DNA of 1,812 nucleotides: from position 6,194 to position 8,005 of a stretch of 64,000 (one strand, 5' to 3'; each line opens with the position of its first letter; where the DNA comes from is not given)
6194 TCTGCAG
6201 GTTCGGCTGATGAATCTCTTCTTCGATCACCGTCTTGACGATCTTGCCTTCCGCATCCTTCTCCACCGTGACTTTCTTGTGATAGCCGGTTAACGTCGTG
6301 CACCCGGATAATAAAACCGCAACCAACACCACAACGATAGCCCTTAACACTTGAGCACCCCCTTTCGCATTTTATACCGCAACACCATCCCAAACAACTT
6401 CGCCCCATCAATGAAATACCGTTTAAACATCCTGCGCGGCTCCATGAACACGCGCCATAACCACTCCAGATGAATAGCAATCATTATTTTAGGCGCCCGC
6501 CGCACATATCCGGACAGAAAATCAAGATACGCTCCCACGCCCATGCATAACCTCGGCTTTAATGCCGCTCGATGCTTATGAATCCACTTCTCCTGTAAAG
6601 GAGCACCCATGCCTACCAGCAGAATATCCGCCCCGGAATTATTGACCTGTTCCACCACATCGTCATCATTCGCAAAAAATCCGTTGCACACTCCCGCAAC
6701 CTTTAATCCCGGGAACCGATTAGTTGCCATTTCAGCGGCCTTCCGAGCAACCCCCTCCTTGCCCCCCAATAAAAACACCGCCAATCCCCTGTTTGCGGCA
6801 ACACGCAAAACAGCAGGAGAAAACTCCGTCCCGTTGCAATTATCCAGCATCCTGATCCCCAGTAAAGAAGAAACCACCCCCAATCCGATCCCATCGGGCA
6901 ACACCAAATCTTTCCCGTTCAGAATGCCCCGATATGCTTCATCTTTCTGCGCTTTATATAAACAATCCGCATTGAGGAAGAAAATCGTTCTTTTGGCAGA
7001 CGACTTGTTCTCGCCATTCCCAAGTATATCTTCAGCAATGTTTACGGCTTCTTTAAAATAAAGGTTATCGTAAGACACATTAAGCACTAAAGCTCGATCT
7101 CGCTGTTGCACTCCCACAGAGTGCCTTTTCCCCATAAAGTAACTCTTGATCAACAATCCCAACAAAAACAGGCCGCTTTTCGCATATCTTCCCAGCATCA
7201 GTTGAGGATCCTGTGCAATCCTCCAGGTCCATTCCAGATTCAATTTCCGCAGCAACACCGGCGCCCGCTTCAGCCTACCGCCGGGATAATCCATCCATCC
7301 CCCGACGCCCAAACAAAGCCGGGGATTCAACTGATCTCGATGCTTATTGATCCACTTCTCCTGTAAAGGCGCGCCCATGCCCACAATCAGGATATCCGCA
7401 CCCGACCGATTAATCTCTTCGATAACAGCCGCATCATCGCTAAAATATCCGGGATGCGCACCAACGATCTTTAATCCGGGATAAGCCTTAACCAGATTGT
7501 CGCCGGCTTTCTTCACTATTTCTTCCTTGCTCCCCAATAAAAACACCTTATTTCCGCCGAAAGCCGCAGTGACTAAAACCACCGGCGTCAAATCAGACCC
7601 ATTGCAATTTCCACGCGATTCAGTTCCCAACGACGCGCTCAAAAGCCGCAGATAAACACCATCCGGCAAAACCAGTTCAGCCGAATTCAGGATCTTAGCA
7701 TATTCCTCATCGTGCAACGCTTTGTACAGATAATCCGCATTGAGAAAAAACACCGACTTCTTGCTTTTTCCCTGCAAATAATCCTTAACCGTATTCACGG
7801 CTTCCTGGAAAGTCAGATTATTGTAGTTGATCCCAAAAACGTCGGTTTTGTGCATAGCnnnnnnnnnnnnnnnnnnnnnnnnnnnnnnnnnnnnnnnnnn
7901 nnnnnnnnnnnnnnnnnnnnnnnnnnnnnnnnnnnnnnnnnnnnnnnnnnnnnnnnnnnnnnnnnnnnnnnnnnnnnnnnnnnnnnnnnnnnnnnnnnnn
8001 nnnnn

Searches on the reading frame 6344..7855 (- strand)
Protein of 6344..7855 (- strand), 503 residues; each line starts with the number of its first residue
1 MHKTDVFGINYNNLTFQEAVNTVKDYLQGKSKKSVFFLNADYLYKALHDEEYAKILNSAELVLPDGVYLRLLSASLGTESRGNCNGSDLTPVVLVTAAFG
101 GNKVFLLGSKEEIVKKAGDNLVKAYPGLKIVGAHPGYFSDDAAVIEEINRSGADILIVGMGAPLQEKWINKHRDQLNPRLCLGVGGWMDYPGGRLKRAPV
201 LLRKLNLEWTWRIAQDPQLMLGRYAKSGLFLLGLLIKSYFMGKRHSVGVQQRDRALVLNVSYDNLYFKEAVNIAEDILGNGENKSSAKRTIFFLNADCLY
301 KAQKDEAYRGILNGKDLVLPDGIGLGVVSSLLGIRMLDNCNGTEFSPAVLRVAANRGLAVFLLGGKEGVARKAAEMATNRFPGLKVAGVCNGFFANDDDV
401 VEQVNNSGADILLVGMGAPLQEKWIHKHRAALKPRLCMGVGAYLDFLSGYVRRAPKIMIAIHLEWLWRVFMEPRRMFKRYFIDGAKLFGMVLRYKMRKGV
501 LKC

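Call 5: search_protein_families(library=pfam, proteins=[window:6344-7855:-], max_evalue=0.01)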
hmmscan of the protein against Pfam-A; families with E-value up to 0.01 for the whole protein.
window:6344-7855:- (503 aa): 3 families
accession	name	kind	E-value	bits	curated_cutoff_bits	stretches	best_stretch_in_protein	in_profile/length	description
PF03808.19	Glyco_tran_WecG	-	8.6e-113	374.3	27.4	2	316-480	2-168/168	Glycosyl transferase WecG/TagA/CpsF family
PF13458.12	Peripla_BP_6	-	0.0011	19.1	31.7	0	91-169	124-207/343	Periplasmic binding protein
PF18553.7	PheRS_DBD3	-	0.0093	16.7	26.6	0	145-174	20-51/61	PheRS DNA binding domain 3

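Call 6: search_protein_families(library=ncbifam, proteins=[window:6344-7855:-], max_evalue=0.01)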
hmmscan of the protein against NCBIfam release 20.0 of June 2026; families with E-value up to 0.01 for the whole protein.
window:6344-7855:- (503 aa): 4 families
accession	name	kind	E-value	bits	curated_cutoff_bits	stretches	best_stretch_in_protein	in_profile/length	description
NF041710.1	UDPacetylman_taseTarA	equivalog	5e-84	281.6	350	2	2-231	7-237/247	N-acetylglucosaminyldiphosphoundecaprenol N-acetyl-beta-D-mannosaminyltransferase TarA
TIGR00696.1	wecG_tagA_cpsF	superfamily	1.5e-82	275.6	69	2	311-482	2-175/178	WecB/TagA/CpsF family glycosyltransferase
NF002980.1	PRK03692.1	equivalog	2.7e-59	200.5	323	2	286-479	30-225/240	lipopolysaccharide N-acetylmannosaminouronosyltransferase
NF041872.1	EPS_EpsA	equivalog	5e-54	183.4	500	2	251-494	14-257/265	exopolysaccharide biosynthesis glycosyltransferase EpsA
